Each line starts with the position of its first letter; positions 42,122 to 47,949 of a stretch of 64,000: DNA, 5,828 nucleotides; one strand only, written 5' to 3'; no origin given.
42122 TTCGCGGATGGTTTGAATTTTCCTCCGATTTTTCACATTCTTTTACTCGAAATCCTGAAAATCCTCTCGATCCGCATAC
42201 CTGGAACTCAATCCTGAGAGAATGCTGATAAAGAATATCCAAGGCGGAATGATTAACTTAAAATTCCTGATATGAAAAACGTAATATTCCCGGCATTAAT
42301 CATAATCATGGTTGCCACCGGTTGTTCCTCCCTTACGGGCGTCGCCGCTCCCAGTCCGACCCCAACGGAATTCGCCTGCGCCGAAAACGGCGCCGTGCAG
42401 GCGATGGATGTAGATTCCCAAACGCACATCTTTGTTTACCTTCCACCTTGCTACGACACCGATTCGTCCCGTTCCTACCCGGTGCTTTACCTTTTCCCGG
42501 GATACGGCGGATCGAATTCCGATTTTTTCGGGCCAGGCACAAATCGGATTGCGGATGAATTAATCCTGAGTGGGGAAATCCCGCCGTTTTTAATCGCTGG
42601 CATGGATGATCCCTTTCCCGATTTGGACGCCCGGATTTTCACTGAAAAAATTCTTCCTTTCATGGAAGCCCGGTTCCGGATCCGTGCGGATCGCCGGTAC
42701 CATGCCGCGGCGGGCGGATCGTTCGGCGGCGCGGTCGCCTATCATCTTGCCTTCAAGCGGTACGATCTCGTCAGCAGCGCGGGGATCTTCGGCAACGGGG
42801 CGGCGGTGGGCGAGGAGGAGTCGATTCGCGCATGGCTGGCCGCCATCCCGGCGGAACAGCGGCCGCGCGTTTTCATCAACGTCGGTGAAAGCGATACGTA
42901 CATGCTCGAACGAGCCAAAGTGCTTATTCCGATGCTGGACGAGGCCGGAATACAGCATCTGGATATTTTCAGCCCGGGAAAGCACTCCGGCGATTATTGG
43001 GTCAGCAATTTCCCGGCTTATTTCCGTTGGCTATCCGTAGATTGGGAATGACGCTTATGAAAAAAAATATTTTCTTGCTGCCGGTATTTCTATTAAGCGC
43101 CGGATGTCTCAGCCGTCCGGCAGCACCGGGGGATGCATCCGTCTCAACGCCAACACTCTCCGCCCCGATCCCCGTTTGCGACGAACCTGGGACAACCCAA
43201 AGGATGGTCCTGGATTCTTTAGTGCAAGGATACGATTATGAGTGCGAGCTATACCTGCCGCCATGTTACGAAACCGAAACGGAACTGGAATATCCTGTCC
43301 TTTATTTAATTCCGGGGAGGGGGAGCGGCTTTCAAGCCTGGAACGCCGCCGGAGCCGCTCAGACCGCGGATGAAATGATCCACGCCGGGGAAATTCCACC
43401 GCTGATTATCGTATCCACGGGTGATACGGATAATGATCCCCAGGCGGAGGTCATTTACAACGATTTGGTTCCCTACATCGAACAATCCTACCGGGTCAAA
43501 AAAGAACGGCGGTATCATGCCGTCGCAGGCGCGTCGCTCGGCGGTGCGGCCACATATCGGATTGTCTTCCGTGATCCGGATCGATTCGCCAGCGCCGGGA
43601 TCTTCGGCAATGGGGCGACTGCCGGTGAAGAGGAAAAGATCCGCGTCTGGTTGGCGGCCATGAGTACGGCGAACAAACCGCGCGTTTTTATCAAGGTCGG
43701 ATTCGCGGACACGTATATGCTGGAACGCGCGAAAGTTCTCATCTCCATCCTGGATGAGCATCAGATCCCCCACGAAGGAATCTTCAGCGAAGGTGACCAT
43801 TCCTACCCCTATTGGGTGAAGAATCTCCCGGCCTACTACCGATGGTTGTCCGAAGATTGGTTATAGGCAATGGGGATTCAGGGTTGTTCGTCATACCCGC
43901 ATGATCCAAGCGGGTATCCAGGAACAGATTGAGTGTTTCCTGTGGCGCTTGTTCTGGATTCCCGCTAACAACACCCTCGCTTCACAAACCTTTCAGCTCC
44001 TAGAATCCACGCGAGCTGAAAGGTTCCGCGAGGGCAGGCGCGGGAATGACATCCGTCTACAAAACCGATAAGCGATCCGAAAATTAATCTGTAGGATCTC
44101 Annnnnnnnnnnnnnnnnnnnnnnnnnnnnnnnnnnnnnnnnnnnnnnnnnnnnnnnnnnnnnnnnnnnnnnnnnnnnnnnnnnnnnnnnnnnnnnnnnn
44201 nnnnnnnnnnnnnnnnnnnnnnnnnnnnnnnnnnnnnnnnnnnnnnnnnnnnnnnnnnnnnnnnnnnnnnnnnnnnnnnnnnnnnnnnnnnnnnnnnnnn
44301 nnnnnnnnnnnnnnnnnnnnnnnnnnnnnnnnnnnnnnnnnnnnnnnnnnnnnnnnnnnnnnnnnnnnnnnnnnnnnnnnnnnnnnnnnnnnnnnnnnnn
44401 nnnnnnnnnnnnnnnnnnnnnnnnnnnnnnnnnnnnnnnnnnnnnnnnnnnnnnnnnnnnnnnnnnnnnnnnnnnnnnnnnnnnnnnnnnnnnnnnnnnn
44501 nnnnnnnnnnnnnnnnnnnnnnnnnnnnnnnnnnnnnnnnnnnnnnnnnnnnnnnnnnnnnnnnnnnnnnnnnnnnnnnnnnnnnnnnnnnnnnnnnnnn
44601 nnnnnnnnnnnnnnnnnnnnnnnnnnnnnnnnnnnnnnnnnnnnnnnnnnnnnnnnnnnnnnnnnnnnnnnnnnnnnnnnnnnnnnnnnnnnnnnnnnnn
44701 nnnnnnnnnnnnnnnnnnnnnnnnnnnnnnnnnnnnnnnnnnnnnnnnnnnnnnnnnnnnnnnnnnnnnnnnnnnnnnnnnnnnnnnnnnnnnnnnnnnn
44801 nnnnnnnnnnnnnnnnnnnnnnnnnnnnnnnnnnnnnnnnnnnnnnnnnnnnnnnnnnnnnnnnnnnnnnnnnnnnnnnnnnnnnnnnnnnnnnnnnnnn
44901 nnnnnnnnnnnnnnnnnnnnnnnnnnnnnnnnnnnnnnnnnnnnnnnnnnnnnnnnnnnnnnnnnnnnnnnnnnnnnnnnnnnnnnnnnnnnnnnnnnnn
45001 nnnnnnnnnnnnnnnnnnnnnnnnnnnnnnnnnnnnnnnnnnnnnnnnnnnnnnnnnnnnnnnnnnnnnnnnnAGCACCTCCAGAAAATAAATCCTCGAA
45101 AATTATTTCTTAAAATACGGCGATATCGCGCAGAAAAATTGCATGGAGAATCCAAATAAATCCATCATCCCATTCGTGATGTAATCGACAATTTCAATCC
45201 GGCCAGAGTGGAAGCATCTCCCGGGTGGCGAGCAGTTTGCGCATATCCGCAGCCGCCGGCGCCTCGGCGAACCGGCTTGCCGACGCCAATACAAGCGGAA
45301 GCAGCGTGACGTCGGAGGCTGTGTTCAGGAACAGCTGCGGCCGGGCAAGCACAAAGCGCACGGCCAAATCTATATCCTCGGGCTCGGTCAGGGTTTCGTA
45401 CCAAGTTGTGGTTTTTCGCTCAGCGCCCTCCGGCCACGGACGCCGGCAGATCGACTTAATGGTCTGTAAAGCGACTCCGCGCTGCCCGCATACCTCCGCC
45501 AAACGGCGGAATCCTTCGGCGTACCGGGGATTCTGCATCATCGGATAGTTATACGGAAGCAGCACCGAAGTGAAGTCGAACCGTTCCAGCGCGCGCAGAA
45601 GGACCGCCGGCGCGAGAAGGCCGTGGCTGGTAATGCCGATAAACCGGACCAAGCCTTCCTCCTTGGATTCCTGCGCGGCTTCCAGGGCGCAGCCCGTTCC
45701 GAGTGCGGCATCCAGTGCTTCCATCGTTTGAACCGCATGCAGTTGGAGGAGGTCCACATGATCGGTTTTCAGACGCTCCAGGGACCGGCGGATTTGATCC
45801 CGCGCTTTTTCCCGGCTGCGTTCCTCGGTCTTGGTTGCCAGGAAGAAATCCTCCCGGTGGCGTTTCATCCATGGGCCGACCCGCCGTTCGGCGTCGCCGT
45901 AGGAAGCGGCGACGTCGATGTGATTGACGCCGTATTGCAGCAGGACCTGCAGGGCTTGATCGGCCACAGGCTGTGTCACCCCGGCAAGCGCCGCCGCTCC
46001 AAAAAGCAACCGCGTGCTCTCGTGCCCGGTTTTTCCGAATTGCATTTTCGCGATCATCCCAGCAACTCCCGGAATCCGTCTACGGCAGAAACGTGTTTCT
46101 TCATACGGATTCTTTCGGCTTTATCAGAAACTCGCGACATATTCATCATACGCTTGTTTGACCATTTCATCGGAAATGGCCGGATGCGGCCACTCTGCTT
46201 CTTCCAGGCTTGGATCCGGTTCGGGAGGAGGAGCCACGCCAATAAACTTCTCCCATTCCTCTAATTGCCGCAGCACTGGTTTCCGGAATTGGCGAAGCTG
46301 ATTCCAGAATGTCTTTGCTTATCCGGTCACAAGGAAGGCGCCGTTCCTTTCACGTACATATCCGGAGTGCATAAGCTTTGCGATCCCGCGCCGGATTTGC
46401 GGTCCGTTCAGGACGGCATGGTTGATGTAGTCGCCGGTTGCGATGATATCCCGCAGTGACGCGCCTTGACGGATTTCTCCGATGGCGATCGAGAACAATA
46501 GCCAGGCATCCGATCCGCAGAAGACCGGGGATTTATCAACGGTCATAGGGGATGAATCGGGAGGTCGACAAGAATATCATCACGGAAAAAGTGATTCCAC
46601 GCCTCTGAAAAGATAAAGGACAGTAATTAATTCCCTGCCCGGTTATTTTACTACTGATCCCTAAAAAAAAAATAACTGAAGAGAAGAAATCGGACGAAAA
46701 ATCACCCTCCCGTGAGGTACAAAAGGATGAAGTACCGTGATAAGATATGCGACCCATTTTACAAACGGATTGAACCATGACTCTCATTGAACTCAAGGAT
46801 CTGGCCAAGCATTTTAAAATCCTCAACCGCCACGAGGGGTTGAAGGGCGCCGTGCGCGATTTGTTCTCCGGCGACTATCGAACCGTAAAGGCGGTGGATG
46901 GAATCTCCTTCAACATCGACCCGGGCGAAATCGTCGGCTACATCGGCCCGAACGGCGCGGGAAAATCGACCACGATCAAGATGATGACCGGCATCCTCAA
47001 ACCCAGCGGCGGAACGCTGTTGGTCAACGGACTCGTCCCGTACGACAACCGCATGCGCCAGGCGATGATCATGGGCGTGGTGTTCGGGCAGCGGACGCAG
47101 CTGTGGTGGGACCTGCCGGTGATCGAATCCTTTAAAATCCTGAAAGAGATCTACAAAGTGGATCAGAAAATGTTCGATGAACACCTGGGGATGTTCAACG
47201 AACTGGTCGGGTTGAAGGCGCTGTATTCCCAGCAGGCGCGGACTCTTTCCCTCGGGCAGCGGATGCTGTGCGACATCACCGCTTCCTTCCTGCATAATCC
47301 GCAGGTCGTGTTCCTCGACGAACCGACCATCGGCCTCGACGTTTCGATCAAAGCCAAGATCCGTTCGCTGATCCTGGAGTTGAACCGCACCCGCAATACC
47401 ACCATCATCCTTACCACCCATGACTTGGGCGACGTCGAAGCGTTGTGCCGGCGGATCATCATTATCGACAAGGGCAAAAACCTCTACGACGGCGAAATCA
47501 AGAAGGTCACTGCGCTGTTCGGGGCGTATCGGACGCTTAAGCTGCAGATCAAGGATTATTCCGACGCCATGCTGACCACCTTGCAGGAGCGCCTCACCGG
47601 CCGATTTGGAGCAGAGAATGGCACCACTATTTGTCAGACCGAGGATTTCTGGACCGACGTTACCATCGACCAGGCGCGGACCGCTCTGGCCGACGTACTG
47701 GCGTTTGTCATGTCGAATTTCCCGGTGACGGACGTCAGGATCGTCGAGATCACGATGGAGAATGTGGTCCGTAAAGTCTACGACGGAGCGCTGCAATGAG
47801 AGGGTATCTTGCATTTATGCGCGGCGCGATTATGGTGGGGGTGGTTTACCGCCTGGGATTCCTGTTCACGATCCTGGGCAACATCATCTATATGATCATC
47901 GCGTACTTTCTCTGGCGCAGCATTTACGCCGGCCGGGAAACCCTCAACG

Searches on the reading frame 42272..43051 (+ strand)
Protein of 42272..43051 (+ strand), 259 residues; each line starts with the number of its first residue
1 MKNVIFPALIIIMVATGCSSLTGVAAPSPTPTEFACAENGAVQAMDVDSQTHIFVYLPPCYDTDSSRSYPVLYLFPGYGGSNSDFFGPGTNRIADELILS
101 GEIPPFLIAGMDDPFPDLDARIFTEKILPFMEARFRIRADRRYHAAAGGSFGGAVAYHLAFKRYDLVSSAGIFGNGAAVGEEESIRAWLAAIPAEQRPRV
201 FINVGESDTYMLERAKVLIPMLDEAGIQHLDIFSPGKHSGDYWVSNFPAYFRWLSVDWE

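Call 16: search_protein_families(library=pfam, proteins=[window:42272-43051:+])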
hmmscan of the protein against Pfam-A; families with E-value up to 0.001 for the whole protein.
window:42272-43051:+ (259 aa): 1 family
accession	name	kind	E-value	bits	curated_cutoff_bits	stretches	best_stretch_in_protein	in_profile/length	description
PF00756.26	Esterase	-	8.6e-16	58.9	22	2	123-253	98-250/251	Putative esterase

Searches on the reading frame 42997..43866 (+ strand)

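Call 16: search_protein_families(library=pfam, proteins=[window:42997-43866:+])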
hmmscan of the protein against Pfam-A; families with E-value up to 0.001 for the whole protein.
window:42997-43866:+ (289 aa): 1 family
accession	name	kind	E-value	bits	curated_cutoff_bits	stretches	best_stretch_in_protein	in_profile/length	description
PF00756.26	Esterase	-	3.4e-14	53.7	22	1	80-282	7-249/251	Putative esterase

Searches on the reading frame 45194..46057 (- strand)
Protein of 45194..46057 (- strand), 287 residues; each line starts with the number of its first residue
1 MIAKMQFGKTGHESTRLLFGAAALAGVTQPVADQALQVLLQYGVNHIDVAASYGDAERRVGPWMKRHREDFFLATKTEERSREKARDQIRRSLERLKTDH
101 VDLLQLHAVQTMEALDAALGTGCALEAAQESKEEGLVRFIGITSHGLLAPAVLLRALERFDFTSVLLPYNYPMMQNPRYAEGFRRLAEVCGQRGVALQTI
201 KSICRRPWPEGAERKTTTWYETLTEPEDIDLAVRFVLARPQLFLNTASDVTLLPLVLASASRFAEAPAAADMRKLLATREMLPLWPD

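Call 16: search_protein_families(library=pfam, proteins=[window:45194-46057:-])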
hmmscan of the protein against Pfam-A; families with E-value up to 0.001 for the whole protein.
window:45194-46057:- (287 aa): 1 family
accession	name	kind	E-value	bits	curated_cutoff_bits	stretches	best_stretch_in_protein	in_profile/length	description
PF00248.27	Aldo_ket_red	-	6.6e-24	84.9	24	1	17-196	2-185/291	Aldo/keto reductase family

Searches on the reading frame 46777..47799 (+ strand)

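Call 17: search_protein_families(library=pfam, proteins=[window:46777-47799:+])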
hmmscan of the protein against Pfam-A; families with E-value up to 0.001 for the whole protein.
window:46777-47799:+ (340 aa): 2 families
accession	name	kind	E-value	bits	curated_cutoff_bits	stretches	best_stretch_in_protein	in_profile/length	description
PF00005.33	ABC_tran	-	7.3e-22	78.9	25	1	41-184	2-136/137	ABC transporter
PF13304.12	AAA_21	-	2.9e-12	47.7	27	1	148-217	229-300/304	AAA domain, putative AbiEii toxin, Type IV TA system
